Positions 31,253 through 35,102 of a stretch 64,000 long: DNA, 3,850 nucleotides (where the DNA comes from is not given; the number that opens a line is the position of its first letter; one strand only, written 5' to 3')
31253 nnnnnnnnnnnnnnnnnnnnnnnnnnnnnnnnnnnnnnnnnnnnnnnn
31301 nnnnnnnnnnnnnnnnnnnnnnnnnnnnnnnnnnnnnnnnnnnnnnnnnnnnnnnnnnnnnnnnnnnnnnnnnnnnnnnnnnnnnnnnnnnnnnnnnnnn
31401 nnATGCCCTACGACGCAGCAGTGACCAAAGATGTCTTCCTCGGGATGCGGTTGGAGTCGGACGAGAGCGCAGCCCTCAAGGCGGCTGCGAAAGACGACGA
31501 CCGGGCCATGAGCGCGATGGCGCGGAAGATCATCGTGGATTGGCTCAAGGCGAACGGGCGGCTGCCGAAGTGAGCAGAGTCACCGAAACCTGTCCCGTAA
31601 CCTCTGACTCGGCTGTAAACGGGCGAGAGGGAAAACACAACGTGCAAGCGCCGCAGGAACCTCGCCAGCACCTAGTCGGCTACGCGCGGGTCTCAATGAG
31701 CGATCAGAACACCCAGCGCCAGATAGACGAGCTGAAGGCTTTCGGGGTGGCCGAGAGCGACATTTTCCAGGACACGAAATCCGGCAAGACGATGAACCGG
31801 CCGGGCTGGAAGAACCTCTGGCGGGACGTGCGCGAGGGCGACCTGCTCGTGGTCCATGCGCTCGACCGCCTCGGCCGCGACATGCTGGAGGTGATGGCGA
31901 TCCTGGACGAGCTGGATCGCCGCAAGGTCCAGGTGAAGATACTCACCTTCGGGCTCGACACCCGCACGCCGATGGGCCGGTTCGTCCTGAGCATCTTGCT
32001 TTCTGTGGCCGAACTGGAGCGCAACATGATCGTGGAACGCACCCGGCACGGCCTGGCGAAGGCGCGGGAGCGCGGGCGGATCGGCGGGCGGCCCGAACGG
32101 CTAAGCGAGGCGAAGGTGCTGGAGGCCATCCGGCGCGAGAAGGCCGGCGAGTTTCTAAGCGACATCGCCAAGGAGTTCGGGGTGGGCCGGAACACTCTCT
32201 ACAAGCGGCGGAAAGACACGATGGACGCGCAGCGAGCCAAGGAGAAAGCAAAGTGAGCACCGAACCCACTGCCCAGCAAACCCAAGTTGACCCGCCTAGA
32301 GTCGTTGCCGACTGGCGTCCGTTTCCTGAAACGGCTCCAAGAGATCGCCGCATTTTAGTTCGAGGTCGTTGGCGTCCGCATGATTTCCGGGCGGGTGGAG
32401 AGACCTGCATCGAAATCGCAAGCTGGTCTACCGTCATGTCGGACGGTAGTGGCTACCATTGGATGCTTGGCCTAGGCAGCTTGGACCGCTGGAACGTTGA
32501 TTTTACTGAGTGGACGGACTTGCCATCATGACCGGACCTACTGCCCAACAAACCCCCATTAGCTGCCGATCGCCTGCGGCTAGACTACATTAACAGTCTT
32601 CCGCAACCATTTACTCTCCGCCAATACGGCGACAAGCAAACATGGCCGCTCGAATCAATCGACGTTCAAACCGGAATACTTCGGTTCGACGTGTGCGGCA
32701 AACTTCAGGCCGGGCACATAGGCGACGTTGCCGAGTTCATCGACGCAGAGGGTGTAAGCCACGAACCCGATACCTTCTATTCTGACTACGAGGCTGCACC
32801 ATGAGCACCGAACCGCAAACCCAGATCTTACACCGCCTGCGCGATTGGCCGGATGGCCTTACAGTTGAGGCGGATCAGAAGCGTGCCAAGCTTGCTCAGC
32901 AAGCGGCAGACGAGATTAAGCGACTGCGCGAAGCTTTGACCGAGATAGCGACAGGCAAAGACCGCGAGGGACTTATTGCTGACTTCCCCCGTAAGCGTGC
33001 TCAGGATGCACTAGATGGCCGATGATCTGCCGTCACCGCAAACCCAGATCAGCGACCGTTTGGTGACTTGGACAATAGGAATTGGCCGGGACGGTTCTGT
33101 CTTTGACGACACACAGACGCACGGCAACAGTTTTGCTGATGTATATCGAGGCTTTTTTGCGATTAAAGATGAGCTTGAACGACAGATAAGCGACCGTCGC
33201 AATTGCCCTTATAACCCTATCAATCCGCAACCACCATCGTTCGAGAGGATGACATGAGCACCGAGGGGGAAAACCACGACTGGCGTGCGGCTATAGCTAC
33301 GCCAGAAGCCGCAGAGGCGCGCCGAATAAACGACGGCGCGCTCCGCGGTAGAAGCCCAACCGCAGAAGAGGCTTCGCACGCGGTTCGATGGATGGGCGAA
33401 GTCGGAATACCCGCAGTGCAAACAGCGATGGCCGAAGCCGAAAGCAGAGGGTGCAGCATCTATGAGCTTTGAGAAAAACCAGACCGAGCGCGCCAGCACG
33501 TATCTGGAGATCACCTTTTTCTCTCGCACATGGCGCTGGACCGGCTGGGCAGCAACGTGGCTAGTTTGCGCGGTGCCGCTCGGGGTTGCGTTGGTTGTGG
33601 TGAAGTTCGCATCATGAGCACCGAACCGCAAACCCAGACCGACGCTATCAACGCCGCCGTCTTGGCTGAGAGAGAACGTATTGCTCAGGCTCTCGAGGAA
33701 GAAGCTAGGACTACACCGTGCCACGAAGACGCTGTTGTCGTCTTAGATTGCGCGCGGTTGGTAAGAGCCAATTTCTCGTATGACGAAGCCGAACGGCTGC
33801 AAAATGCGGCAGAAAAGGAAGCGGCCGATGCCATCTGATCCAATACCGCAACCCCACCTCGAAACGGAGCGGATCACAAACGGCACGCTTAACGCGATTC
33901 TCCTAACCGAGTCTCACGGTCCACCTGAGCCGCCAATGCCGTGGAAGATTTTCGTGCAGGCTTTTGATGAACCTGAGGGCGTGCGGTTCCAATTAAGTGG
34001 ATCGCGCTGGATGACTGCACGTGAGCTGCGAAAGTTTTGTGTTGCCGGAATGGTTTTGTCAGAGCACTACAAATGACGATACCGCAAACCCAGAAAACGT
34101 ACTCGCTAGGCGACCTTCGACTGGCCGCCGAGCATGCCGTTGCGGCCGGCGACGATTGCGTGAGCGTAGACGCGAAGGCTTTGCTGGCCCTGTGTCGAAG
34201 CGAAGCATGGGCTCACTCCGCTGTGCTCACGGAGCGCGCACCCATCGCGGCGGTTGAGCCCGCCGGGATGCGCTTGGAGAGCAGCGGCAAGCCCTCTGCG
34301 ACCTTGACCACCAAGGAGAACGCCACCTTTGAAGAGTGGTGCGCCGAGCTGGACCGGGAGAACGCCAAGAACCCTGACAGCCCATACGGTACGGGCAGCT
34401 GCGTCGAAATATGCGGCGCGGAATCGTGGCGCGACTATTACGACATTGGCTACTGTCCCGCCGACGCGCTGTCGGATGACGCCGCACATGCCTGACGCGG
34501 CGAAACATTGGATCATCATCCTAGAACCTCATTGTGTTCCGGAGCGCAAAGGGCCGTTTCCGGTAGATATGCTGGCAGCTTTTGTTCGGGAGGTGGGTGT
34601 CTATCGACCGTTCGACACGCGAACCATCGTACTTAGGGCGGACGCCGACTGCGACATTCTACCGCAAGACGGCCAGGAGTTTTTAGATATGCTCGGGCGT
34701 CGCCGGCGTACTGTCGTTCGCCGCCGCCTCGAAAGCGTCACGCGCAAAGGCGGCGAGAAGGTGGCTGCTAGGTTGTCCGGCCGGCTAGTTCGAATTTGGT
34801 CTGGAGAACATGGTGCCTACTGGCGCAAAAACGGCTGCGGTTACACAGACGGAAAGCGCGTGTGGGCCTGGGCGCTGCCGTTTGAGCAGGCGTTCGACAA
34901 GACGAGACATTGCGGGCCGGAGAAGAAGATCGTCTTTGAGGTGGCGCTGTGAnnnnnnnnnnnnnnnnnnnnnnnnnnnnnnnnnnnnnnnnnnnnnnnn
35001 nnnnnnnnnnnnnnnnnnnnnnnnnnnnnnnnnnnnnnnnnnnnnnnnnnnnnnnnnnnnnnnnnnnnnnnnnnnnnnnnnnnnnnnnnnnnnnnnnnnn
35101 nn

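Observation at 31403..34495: Low-GC array of translationally coupled mini-genes sharing a common 5' leader (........), directly behind an RHH gene and a serine invertase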

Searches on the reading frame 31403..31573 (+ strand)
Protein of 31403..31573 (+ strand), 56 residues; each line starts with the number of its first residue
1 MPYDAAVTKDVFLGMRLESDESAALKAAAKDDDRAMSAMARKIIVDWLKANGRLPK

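Call 12: search_protein_families(library=pfam, proteins=[window:31403-31573:+], max_evalue=0.1)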
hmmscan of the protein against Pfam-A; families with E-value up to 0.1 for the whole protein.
window:31403-31573:+ (56 aa): 1 family
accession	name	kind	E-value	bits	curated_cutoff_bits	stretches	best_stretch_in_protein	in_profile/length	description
PF11332.13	DUF3134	-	0.061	14.2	25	0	41-54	21-34/70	Protein of unknown function (DUF3134)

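Call 13: search_protein_families(library=phrogs, proteins=[window:31403-31573:+], max_evalue=0.1)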
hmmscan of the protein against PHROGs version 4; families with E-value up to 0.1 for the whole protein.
window:31403-31573:+ (56 aa): 4 families
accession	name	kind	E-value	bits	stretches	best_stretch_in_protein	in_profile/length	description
phrog_3431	-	transcription regulation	0.0002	22.1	1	14-44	22-52/67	Arc-like repressor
phrog_25971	-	unknown function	0.0094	17.3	1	13-51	76-114/116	-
phrog_10190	-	DNA, RNA and nucleotide metabolism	0.019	15.8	1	13-49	49-85/140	DNA binding protein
phrog_4113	-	unknown function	0.078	13.9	1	15-47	15-47/64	-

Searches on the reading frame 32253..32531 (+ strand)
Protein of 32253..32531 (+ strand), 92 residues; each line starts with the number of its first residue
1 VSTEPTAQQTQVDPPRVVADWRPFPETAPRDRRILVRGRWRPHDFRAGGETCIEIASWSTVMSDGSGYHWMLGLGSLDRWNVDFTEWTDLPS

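Call 12: search_protein_families(library=pfam, proteins=[window:32253-32531:+], max_evalue=0.1)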
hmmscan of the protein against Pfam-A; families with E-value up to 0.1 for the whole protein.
window:32253-32531:+ (92 aa): 0 families

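Call 13: search_protein_families(library=phrogs, proteins=[window:32253-32531:+], max_evalue=0.1)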
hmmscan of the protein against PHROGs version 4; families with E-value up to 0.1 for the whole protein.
window:32253-32531:+ (92 aa): 0 families

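Call 31: find_homologous_proteins(query=window:32253-32531:+, max_evalue=0.01)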
Query window:32253-32531:+ (92 aa): 1 proteins with E <= 0.01 among 4 candidates.
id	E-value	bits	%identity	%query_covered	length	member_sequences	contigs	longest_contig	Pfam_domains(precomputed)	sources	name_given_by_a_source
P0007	1.4e-35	139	71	92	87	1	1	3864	-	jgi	jgi:hypothetical protein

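Call 33: find_encoding_contigs(protein=P0007, flank=10000, max_places=10)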
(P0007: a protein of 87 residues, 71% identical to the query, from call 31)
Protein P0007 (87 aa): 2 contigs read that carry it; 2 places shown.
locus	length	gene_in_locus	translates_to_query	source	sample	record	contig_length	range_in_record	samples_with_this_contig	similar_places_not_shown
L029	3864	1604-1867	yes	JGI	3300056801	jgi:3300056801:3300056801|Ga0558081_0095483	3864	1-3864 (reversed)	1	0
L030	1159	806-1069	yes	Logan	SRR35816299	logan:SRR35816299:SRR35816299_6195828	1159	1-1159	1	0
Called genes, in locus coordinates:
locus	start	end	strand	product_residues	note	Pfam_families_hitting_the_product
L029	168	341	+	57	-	-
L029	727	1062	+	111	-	-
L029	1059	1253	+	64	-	-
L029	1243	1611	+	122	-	-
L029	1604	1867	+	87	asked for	-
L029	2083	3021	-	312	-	-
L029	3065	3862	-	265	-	?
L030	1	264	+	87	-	?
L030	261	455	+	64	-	-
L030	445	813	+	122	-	-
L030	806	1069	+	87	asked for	-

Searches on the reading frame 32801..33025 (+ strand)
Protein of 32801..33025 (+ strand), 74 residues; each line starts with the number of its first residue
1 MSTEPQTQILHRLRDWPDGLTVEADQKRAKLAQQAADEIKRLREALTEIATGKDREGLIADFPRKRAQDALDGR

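Call 12: search_protein_families(library=pfam, proteins=[window:32801-33025:+], max_evalue=0.1)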
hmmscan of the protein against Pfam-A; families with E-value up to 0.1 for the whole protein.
window:32801-33025:+ (74 aa): 1 family
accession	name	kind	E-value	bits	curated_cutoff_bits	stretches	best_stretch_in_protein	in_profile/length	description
PF02413.22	Caudo_TAP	-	0.0018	18.8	22.1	1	21-59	65-104/131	Caudovirales tail fibre assembly protein, lambda gpK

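Call 13: search_protein_families(library=phrogs, proteins=[window:32801-33025:+], max_evalue=0.1)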
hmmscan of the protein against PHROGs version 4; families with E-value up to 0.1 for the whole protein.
window:32801-33025:+ (74 aa): 5 families
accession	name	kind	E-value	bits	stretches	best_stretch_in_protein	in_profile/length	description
phrog_7634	-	unknown function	0.049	15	1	6-70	9-71/87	-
phrog_5572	-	unknown function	0.067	14.6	1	21-55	57-88/130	-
phrog_188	-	tail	0.076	13.7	1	17-56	112-152/207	tail fiber assembly protein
phrog_722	-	unknown function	0.085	13.6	1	12-59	132-175/198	-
phrog_3792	-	tail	0.099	14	0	23-56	14-48/78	tail assembly chaperone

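Call 17: find_encoding_contigs(protein=window:32801-33025:+, flank=10000, max_places=10)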
Protein window:32801-33025:+ (74 aa): no gene with exactly this product is on record in the collection.

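Call 18: find_homologous_proteins(query=window:32801-33025:+, max_evalue=0.01)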
Query window:32801-33025:+ (74 aa): 1 proteins with E <= 0.01 among 7 candidates.
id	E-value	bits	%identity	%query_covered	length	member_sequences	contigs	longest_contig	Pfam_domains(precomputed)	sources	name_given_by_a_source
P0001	8.2e-40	151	100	100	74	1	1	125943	-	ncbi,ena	-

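Call 19: find_encoding_contigs(protein=P0001, flank=10000, max_places=5)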
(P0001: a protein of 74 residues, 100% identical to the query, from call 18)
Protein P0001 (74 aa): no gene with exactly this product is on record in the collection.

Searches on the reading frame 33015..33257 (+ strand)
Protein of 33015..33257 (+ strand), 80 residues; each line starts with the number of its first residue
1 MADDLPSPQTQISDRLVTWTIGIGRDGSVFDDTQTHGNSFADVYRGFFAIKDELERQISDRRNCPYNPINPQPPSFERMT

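Call 12: search_protein_families(library=pfam, proteins=[window:33015-33257:+], max_evalue=0.1)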
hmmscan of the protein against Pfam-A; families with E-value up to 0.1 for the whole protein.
window:33015-33257:+ (80 aa): 1 family
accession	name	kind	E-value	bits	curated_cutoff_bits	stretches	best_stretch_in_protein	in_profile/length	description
PF06852.18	DUF1248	-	0.063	13.2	22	1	8-73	10-74/181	Protein of unknown function (DUF1248)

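Call 13: search_protein_families(library=phrogs, proteins=[window:33015-33257:+], max_evalue=0.1)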
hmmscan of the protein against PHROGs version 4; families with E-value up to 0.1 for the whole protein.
window:33015-33257:+ (80 aa): 1 family
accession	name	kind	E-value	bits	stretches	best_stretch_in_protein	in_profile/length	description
phrog_36651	-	unknown function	0.011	16.8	1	16-41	22-47/56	-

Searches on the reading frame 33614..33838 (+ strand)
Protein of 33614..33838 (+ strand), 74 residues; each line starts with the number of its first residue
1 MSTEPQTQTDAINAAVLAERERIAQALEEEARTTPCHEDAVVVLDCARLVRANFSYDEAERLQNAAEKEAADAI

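Call 12: search_protein_families(library=pfam, proteins=[window:33614-33838:+], max_evalue=0.1)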
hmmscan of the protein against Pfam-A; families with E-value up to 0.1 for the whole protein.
window:33614-33838:+ (74 aa): 0 families

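Call 13: search_protein_families(library=phrogs, proteins=[window:33614-33838:+], max_evalue=0.1)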
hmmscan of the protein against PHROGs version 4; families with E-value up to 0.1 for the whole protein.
window:33614-33838:+ (74 aa): 1 family
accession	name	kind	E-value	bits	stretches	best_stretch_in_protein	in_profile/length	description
phrog_27402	-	unknown function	0.086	14.4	0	31-70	15-54/93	-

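Call 20: list_cluster_members(proteins=[P0001, window:33614-33838:+, window:34073-34495:+, window:32253-32531:+, window:33015-33257:+, window:33254-33472:+, window:33828-34076:+, window:34488-34952:+, window:31570-32256:+, window:33462-33617:+])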
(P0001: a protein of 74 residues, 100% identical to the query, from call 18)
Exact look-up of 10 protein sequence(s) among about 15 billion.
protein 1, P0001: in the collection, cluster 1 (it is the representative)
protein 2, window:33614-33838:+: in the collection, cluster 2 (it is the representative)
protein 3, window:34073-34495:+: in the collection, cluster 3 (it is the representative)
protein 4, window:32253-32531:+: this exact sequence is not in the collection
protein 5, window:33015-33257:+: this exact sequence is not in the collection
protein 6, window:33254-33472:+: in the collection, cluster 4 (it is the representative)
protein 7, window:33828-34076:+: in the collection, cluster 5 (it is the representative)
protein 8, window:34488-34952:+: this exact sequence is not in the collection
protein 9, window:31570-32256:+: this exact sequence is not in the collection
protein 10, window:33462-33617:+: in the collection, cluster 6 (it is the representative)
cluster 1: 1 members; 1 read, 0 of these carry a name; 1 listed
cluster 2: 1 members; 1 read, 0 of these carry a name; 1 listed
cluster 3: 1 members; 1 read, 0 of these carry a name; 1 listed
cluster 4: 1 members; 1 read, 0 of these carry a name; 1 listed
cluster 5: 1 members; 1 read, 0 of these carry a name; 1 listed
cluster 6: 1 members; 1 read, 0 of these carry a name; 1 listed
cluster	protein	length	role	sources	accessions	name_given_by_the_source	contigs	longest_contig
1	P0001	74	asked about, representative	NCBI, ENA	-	-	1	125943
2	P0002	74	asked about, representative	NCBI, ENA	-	-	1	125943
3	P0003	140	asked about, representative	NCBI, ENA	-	-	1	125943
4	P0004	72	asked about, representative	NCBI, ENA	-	-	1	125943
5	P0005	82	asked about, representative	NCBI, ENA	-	-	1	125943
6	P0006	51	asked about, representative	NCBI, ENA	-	-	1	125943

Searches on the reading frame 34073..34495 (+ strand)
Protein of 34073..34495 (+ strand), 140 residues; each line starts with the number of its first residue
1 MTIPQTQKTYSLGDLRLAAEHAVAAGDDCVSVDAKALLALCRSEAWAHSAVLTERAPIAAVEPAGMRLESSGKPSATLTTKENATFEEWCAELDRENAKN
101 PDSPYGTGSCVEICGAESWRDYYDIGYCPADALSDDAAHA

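Call 12: search_protein_families(library=pfam, proteins=[window:34073-34495:+], max_evalue=0.1)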
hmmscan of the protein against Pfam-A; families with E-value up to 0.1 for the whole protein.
window:34073-34495:+ (140 aa): 0 families

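Call 13: search_protein_families(library=phrogs, proteins=[window:34073-34495:+], max_evalue=0.1)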
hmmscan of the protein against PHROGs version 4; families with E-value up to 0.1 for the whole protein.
window:34073-34495:+ (140 aa): 2 families
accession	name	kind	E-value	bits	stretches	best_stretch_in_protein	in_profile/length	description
phrog_519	-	unknown function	0.00013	23.4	1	75-135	77-132/143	-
phrog_30497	-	unknown function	0.097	13.7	0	19-49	68-98/151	-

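Call 43: search_protein_representatives(protein=window:34073-34495:+)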
Query: 140 residues. Proteins with E-value up to 0.001 (for the whole library): 45; up to 1e-10: 4; up to 1e-30: 1. The best 45 are listed.
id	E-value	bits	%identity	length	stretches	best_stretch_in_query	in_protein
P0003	1.8e-88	310.2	100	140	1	1-140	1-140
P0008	9.9e-14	68.1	30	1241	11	36-69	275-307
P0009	9.5e-13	65.0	56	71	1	78-138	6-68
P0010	2.6e-11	60.3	70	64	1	7-52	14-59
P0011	7.1e-10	55.7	65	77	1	8-53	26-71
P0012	9.4e-10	55.3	54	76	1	83-140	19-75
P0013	1.9e-09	54.3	60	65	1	6-52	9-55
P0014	7.7e-09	52.3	61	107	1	6-54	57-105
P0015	7.7e-08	49.1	38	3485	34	109-134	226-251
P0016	1.3e-07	48.3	62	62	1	8-54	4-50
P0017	1.8e-07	47.9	47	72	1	81-137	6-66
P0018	3.2e-07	47.1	47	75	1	83-139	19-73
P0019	1.1e-06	45.3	44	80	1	83-137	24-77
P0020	1.6e-06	44.8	44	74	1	78-137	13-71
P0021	2.3e-06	44.3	46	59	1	85-137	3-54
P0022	5.8e-06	43.0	50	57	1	7-56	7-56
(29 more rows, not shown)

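Call 45: find_encoding_contigs(protein=P0012, flank=6000, max_places=4)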
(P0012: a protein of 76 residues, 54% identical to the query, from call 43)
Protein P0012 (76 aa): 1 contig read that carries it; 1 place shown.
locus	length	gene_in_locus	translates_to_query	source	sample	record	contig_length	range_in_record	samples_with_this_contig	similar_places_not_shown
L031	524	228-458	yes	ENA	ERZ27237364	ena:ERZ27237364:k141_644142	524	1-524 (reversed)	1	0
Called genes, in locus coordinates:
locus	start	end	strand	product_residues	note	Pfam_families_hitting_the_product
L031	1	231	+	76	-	?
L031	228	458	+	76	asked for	-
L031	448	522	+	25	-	?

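Call 46: find_encoding_contigs(protein=P0022, flank=6000, max_places=4)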
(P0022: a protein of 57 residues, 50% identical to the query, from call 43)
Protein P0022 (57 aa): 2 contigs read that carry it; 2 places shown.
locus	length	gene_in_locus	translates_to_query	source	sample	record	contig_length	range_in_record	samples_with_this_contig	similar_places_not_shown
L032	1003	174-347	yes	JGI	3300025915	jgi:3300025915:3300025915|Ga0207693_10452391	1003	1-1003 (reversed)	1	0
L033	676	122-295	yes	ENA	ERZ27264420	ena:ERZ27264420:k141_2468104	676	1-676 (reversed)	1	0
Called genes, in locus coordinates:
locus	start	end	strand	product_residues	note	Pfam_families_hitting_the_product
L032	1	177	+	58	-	?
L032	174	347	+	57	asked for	-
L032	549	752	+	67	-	-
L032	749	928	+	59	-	-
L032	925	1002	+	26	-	?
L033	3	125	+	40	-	?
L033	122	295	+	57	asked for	-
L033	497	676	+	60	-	?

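Call 106: predict_structure(alignment_id=A4)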
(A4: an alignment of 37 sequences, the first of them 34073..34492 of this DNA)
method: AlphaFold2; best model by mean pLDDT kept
length: 140 residues; sequences in the alignment: 37
mean_pLDDT: 83.2   pTM: 0.48
mean pLDDT of the five models: 83.2, 82.7, 81.4, 80.8, 79.2
residues with pLDDT >= 90: 67; 70-90: 45; 50-70: 20; < 50: 8
segments of 3 or more residues with pLDDT < 50: none
pLDDT, mean of each block of 10 residues (from residue 1): 68 85 93 84 82 66 51 62 94 97 95 97 96 94
secondary structure, 60 per line:
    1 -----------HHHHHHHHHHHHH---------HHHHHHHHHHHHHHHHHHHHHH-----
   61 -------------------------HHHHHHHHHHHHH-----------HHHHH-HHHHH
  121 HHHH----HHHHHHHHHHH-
elements in order: H12-24 H34-55 H86-98 H110-114 H116-124 H129-139

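Call 108: fold_search(model_id=the predicted structure, library=pdb)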
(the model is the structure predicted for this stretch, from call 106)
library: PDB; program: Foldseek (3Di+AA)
matches with E <= 10: 4; with E <= 0.001: 0
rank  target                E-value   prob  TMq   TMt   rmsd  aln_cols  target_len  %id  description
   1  1wh4_MODEL_1_A        4.6e+00  0.03  0.17  0.19   9.4        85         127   18  Solution structure of the DEATH domain of Interleukin-1 receptor-associated kinase4 (IRAK4) from Mus musculus (released 2004-11-28)
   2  6jo5_F                5.8e+00  0.03  0.18  0.16   9.2        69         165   17  Structure of the green algal photosystem I supercomplex with light-harvesting complex I (released 2019-06-19)
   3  7wrw_B                7.1e+00  0.01  0.14  0.05  12.8        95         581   13  Structure of Deinococcus radiodurans HerA (released 2023-02-01)
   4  1bg8_A                9.1e+00  0.06  0.26  0.40   5.4        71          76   13  HDEA FROM ESCHERICHIA COLI (released 1998-09-16)

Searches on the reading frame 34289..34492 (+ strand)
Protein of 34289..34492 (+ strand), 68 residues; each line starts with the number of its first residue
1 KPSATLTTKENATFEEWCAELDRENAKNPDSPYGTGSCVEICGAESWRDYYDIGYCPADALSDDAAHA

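Call 52: find_related_loci(query=A2, collection=viral_contigs, flank=5000)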
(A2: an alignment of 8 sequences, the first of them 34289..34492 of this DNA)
Query A2 (68 aa) in viral_contigs; peptide patterns used: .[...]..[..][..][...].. (x = any residue, [..] = any of these).
6 stretches matched a pattern; 1 encode a relative of the query (tblastn E <= 1e-3); 1 distinct loci.
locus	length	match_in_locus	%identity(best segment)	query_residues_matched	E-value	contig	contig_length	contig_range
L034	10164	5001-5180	49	7-67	2e-13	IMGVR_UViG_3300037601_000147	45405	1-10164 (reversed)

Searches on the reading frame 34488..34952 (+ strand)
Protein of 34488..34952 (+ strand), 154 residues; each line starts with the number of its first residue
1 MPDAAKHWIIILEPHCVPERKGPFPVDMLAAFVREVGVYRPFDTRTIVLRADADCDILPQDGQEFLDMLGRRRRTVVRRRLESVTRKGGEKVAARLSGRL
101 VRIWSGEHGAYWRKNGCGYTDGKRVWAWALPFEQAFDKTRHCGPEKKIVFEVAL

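Call 12: search_protein_families(library=pfam, proteins=[window:34488-34952:+], max_evalue=0.1)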
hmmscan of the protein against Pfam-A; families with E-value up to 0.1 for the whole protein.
window:34488-34952:+ (154 aa): 0 families

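Call 13: search_protein_families(library=phrogs, proteins=[window:34488-34952:+], max_evalue=0.1)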
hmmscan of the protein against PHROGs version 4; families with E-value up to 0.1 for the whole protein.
window:34488-34952:+ (154 aa): 0 families

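Call 39: find_related_loci(query=window:34488-34952:+, collection=viral_contigs, flank=8000)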
Query window:34488-34952:+ (154 aa) in viral_contigs; peptide patterns used: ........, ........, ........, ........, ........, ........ (x = any residue, [..] = any of these).
11 stretches matched a pattern, but none encodes a relative of the query by tblastn (E <= 1e-3).
